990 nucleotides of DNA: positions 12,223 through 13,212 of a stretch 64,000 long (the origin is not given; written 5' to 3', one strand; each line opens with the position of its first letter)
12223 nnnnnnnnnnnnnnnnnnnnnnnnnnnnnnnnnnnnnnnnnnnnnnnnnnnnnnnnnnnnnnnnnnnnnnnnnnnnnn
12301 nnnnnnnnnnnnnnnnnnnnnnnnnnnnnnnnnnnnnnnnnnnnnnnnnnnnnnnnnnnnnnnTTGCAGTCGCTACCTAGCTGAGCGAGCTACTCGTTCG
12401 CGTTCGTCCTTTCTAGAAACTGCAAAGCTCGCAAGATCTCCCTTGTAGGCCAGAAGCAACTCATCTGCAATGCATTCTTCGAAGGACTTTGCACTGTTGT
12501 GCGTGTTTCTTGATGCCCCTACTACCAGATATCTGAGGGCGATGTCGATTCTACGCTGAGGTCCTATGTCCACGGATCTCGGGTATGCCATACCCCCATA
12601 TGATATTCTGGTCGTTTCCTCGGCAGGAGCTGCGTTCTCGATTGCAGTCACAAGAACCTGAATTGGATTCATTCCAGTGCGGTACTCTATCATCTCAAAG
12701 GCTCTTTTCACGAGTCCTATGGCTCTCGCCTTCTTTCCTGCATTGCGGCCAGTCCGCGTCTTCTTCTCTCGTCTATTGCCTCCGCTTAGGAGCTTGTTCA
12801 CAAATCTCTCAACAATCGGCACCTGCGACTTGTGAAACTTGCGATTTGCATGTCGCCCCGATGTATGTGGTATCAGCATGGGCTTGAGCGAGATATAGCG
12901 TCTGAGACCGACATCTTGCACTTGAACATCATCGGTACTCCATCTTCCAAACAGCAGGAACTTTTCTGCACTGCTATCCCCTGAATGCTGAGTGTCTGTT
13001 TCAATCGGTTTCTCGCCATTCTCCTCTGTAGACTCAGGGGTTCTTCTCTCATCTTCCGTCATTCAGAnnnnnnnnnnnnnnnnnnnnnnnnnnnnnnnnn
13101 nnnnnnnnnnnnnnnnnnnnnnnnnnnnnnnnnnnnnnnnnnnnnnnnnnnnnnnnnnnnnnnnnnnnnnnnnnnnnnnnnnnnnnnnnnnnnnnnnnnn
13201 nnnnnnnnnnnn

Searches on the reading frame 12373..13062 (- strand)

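Call 10: search_protein_families(library=pfam, proteins=[window:12373-13062:-])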
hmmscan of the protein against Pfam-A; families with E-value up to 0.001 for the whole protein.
window:12373-13062:- (229 aa): 1 family
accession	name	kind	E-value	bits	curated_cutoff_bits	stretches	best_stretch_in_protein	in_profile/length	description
PF00177.27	Ribosomal_S7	-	1.3e-38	132.3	24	1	54-229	2-148/148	Ribosomal protein S7p/S5e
